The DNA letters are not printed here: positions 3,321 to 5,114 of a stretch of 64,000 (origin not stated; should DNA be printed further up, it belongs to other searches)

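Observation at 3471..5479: ECF-like sigma factor translationally coupled to a membrane-anchored serpin: candidate protease-sensing anti-sigma module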

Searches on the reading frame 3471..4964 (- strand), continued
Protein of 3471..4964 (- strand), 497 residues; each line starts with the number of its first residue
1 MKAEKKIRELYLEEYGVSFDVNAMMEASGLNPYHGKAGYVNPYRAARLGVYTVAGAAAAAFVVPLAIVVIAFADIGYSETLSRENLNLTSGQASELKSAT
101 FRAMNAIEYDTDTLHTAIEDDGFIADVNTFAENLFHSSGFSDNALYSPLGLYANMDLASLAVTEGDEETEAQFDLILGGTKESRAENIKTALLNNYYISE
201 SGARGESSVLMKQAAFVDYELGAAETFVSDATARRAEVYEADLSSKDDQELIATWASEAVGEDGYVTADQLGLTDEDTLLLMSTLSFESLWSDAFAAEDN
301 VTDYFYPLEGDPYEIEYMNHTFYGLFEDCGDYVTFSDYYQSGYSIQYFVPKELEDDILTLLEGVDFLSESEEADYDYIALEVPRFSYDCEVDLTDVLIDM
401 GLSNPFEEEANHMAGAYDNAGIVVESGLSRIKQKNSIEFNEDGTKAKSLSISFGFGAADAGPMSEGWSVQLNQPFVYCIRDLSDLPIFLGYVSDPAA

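Call 53: predict_structure(alignment_id=A1)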
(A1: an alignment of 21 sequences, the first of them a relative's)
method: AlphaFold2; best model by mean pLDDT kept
length: 497 residues; sequences in the alignment: 21
mean_pLDDT: 75.6   pTM: 0.71
mean pLDDT of the five models: 75.6, 74.6, 74.2, 73.8, 72.6
residues with pLDDT >= 90: 109; 70-90: 242; 50-70: 77; < 50: 69
segments of 3 or more residues with pLDDT < 50: 16-19, 29-49, 69-88, 197-203, 454-466
pLDDT, mean of each block of 10 residues (from residue 1): 64 56 54 37 46 52 51 33 37 59 82 68 90 84 89 93 89 90 87 58 62 89 90 91 88 89 84 80 89 80 89 90 83 89 89 88 80 78 87 83 80 80 67 87 86 47 51 92 88 87
secondary structure, 60 per line:
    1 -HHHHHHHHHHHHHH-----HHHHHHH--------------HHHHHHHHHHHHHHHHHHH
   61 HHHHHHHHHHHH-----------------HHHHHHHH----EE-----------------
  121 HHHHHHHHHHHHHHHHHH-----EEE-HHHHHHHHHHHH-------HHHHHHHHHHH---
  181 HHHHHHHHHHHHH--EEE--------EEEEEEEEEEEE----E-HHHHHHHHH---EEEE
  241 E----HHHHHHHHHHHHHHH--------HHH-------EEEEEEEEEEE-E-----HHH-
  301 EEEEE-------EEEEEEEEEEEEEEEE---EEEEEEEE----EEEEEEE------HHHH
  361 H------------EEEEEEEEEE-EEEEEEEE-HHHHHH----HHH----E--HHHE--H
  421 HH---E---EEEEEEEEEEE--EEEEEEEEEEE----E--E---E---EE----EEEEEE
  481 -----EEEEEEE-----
elements in order: H2-15 H21-27 H42-72 H90-97 H121-138 E144-146 H148-159 H167-177 H181-193 E196-198 E207-218 H225-233 E237-241 H246-260 E279-289 E301-305 E313-328 E332-339 E344-350 H357-361 E374-383 E385-392 H394-399 E430-440 E443-453 E475-480 E486-492

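Call 56: fold_search(model_id=the predicted structure, library=pdb)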
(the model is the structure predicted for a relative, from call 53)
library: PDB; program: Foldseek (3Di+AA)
matches with E <= 10: 1048; with E <= 0.001: 415
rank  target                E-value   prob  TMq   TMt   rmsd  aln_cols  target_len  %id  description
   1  1e05_L                3.2e-25  1.00  0.60  0.70   6.7       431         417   17  PLASMA ALPHA ANTITHROMBIN-III (released 2000-06-02)
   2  3cvm_A                3.4e-25  1.00  0.60  0.77   5.2       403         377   19  High resolution structure of a stable Plasminogen activator inhibitor type-1 in its protease cleaved form (released 2008-08-19)
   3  1dzh_L                1.7e-24  1.00  0.59  0.71   8.2       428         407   18  P14-FLUORESCEIN-N135Q-S380C-ANTITHROMBIN-III (released 2000-05-26)
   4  1nq9_L                2.4e-24  1.00  0.58  0.69   8.7       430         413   17  Crystal Structure of Antithrombin in the Pentasaccharide-Bound Intermediate State (released 2003-09-30)
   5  2ant_L                2.6e-24  1.00  0.61  0.76   6.9       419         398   18  THE 2.6 A STRUCTURE OF ANTITHROMBIN INDICATES A CONFORMATIONAL CHANGE AT THE HEPARIN BINDING SITE (released 1997-06-16)
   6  2pef                  3.0e-24  1.00  0.60  0.80   5.9       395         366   20  Crystal Structure of a Thermophilic Serpin, Tengpin, in the Latent State (released 2007-06-19)
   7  2beh_L                3.0e-24  1.00  0.60  0.73   6.4       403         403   19  Crystal structure of antithrombin variant S137A/V317C/T401C with plasma latent antithrombin (released 2005-11-01)
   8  1dzg_L                4.0e-24  1.00  0.61  0.73   7.7       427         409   18  N135Q-S380C-ANTITHROMBIN-III (released 2000-05-26)
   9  3eox                  4.2e-24  1.00  0.63  0.83   4.1       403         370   19  High quality structure of cleaved PAI-1-stab (released 2009-02-17)
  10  5ei0_E                4.2e-24  1.00  0.62  0.81   5.1       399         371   16  Structure of RCL-cleaved vaspin (serpinA12) (released 2015-11-11)
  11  5ei0_A                6.2e-24  1.00  0.63  0.82   4.9       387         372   17  Structure of RCL-cleaved vaspin (serpinA12) (released 2015-11-11)
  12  2vh4_B                6.2e-24  1.00  0.59  0.77   7.4       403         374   20  Structure of a loop C-sheet serpin polymer (released 2008-01-08)
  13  1azx_L                6.9e-24  1.00  0.59  0.70   7.9       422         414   18  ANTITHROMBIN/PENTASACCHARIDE COMPLEX (released 1999-01-13)
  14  2vdy_A                7.3e-24  1.00  0.60  0.80   5.1       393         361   18  Crystal structure of the reactive loop cleaved Corticosteroid Binding Globulin complexed with Cortisol (released 2008-05-13)
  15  1oyh_L                7.3e-24  1.00  0.61  0.72   8.2       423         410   19  Crystal Structure of P13 Alanine Variant of Antithrombin (released 2004-04-13)
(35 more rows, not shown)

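Call 84: search_protein_representatives(alignment_id=A1)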
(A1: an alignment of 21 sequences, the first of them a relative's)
Query: 21 sequences, 488 profile positions. Proteins with E-value up to 0.001 (for the whole library): 31675; up to 1e-10: 20969; up to 1e-30: 1530. The best 150 are listed.
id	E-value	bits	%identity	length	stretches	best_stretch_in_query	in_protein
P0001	4.8e-182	622.8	-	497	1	1-487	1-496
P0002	9.2e-175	598.8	-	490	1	1-487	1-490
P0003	1.2e-169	581.9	-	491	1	2-486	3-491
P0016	2.2e-169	581.0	-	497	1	1-487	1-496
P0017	2.6e-168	577.5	-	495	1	2-484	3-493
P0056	2.4e-165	567.7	-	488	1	1-487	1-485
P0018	2.1e-155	534.9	-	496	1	1-487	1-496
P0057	2.7e-147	508.2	-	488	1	1-486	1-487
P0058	5.1e-140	484.2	-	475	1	1-485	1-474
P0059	1.8e-136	472.5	-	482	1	2-487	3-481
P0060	2.6e-136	471.9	-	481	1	2-484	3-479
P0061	3.3e-136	471.6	-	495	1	3-487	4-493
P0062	8.4e-134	463.7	-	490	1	1-484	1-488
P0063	9.0e-134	463.6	-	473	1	1-486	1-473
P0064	2.0e-133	462.5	-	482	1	2-487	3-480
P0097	2.5e-114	399.5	-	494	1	40-487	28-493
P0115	2.5e-102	359.9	-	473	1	28-487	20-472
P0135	5.9e-86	305.9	-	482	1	20-484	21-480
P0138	2.0e-84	300.8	-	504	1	34-482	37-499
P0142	1.3e-77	278.3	-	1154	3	111-484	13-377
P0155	4.1e-63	230.6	-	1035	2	111-474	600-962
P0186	5.2e-51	190.6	-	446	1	102-484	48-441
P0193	9.4e-49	183.2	-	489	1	40-487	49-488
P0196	6.3e-48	180.4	-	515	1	116-487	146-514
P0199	1.8e-47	178.9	-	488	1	102-487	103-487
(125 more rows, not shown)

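Call 86: search_protein_families(library=pfam, proteins=[P0193, P0196, P0199, P0138, P0135, P0097, P0115, P0186, P0142, P0155], max_evalue=0.01)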
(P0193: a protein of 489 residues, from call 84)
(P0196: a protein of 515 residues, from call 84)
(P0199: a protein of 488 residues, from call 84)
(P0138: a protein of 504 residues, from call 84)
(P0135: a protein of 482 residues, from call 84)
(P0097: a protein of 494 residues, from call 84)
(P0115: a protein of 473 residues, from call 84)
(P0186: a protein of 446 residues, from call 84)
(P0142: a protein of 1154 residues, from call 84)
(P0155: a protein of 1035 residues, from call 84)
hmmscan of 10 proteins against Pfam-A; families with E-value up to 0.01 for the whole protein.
P0193 (489 aa): 1 family
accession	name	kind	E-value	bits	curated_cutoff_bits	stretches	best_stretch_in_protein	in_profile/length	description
PF00079.25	Serpin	-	5e-85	286.4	27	1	128-487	2-370/370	Serpin (serine protease inhibitor)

P0196 (515 aa): 1 family
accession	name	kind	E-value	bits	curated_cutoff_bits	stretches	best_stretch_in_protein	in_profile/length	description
PF00079.25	Serpin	-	1.5e-67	228.9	27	1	151-513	3-370/370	Serpin (serine protease inhibitor)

P0199 (488 aa): 1 family
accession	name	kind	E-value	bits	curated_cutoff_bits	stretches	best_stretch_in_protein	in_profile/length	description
PF00079.25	Serpin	-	1.8e-79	268.1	27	1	127-486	5-370/370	Serpin (serine protease inhibitor)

P0138 (504 aa): 1 family
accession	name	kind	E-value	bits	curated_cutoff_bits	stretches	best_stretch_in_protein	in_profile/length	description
PF00079.25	Serpin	-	3.1e-27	96.2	27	1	125-498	2-365/370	Serpin (serine protease inhibitor)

P0135 (482 aa): 1 family
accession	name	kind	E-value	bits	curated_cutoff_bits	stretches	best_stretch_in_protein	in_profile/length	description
PF00079.25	Serpin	-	2.5e-38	132.7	27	1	123-480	2-368/370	Serpin (serine protease inhibitor)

P0097 (494 aa): 1 family
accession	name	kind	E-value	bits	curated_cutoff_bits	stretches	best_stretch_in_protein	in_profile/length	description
PF00079.25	Serpin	-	2.6e-39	136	27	1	112-492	2-370/370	Serpin (serine protease inhibitor)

P0115 (473 aa): 2 families
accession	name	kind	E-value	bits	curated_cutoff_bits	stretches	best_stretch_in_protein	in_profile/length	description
PF00079.25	Serpin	-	3.4e-34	119.1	27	1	115-471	5-370/370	Serpin (serine protease inhibitor)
PF14610.12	Psg1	-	0.00045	20.5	30.1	1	23-61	141-179/186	Ykl077w/Psg1 (Pma1 Stabilization in Golgi)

P0186 (446 aa): 1 family
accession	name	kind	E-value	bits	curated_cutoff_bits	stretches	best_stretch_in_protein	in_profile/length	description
PF00079.25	Serpin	-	5.8e-57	194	27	1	80-440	12-367/370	Serpin (serine protease inhibitor)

P0142 (1154 aa): 5 families
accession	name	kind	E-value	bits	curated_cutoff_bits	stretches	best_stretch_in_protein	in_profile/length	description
PF00079.25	Serpin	-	6.9e-243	805.8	27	3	22-376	2-367/370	Serpin (serine protease inhibitor)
PF20758.2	2B_soluble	-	0.0037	17.6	27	0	601-642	62-103/142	2B protein soluble domain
PF12802.13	MarR_2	-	0.0041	17.7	27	0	444-477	7-40/61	MarR family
PF03084.19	Sigma_1_2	-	0.006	16.3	25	0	52-106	175-230/452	Reoviral Sigma1/Sigma2 family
PF17944.6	Arg_decarbox_C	-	0.0071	17.3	23.3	0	800-826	14-39/51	Arginine decarboxylase C-terminal helical extension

P0155 (1035 aa): 2 families
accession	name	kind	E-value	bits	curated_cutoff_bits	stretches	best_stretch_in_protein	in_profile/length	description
PF00079.25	Serpin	-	4.5e-180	599.1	27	2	219-590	2-368/370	Serpin (serine protease inhibitor)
PF00404.24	Dockerin_1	-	3.2e-09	37.3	22.9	1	978-1029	1-53/57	Dockerin type I domain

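Call 88: find_encoding_contigs(protein=P0193, flank=2500, max_places=2)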
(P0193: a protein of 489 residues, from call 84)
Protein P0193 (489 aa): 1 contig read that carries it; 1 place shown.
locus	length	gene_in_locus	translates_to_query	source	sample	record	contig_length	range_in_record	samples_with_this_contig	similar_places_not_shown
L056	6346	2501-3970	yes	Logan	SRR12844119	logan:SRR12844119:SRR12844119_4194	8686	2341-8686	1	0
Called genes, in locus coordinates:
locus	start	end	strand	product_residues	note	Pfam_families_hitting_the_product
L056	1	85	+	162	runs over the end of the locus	PF12641:Flavodoxin_3 (faint), PF12682:Flavodoxin_4 (faint), PF12724:Flavodoxin_5 (faint)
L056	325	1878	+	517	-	PF02463:SMC_N (faint), PF03308:MeaB (faint), PF13555:AAA_29 (faint), PF25201:nSTAND6 (faint), PF00005:ABC_tran, PF12848:ABC_tran_Xtn, PF00005:ABC_tran, PF13304:AAA_21 (weak)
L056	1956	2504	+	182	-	PF04542:Sigma70_r2, PF08281:Sigma70_r4_2, PF04545:Sigma70_r4 (weak)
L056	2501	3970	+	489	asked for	PF00079:Serpin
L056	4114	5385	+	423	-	-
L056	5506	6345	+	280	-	?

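Call 89: find_encoding_contigs(protein=P0199, flank=2500, max_places=2)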
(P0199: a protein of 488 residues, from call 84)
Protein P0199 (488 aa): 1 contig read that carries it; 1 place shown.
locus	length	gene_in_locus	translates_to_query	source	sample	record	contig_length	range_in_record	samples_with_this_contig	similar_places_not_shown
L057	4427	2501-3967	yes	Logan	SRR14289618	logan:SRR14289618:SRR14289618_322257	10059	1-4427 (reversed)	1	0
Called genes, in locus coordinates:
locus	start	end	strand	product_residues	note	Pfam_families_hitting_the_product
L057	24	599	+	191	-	PF06130:PTAC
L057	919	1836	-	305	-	PF12849:PBP_like_2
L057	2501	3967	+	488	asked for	PF00079:Serpin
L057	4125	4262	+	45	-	-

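Call 90: find_encoding_contigs(protein=P0196, flank=2500, max_places=2)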
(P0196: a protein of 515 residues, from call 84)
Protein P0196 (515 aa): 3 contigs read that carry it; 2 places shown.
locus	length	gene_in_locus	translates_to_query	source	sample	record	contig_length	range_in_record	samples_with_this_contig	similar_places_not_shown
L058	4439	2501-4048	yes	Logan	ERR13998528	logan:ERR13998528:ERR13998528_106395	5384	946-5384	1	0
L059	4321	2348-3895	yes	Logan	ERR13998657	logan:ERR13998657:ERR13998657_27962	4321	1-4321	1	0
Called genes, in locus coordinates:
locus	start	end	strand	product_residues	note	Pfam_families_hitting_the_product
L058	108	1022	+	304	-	-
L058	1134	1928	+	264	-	-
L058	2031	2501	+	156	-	PF04542:Sigma70_r2, PF08281:Sigma70_r4_2, PF04545:Sigma70_r4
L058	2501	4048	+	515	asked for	PF00079:Serpin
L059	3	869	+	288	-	?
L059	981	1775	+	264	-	-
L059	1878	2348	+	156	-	PF04542:Sigma70_r2, PF08281:Sigma70_r4_2, PF04545:Sigma70_r4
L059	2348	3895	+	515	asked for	PF00079:Serpin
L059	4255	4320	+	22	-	?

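Call 97: find_encoding_contigs(protein=P0135, flank=2000, max_places=1)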
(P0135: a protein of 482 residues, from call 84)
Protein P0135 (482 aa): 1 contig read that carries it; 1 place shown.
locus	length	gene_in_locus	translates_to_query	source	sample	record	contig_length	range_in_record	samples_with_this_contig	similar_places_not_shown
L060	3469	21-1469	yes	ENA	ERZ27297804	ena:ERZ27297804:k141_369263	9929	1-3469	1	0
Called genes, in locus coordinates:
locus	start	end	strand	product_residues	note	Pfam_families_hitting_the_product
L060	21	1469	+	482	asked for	PF00079:Serpin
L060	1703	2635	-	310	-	-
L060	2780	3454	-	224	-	-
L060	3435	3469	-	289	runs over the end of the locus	PF13175:AAA_15 (faint), PF00005:ABC_tran, PF13304:AAA_21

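Call 98: find_encoding_contigs(protein=P0138, flank=2000, max_places=1)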
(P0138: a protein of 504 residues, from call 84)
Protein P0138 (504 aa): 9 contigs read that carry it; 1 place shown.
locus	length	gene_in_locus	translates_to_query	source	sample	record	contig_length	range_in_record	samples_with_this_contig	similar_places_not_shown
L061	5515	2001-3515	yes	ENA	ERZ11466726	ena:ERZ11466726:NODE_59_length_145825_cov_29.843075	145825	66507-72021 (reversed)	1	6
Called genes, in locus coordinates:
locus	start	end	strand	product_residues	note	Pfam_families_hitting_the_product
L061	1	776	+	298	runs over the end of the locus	PF04556:DpnII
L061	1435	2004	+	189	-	PF04542:Sigma70_r2 (weak), PF04545:Sigma70_r4 (weak)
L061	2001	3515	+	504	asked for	PF00079:Serpin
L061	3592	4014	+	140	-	PF00571:CBS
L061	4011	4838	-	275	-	PF21302:Zn_ribbon_RlmA, PF13847:Methyltransf_31 (weak), PF08241:Methyltransf_11 (weak), PF13649:Methyltransf_25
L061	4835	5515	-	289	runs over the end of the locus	PF00781:DAGK_cat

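Call 103: predict_structure(alignment_id=A5)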
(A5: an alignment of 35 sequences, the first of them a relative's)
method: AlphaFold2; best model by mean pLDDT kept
length: 489 residues; sequences in the alignment: 35
mean_pLDDT: 80.6   pTM: 0.74
mean pLDDT of the five models: 80.6, 79.2, 79.2, 76.8, 74.2
residues with pLDDT >= 90: 199; 70-90: 208; 50-70: 36; < 50: 46
segments of 3 or more residues with pLDDT < 50: 38-48, 71-92, 446-457
pLDDT, mean of each block of 10 residues (from residue 1): 72 76 76 59 42 71 70 37 37 75 85 71 90 91 85 93 91 92 92 92 91 90 88 93 88 92 85 82 93 90 92 93 85 90 92 90 81 68 91 81 76 73 77 89 55 51 94 91 92
secondary structure, 60 per line:
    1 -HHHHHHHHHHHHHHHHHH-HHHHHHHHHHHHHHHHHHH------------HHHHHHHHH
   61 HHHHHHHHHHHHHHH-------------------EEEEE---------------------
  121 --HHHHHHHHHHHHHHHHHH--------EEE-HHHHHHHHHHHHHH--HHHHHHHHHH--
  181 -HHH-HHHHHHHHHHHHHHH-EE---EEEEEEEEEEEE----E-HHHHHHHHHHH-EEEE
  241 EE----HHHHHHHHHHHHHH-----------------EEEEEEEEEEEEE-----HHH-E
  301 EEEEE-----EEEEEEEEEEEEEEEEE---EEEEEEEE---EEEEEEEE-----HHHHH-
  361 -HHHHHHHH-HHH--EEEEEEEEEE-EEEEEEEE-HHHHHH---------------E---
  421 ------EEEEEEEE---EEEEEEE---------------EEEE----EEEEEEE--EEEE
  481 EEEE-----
elements in order: H2-19 H21-39 H52-75 E95-99 H123-140 E149-151 H153-166 H169-178 H186-200 E207-218 H225-235 E237-242 H247-260 E278-290 E300-305 E311-327 E331-338 E342-349 H355-359 H362-369 E376-385 E387-394 H396-401 E427-434 E438-444 E460-463 E468-474 E477-484
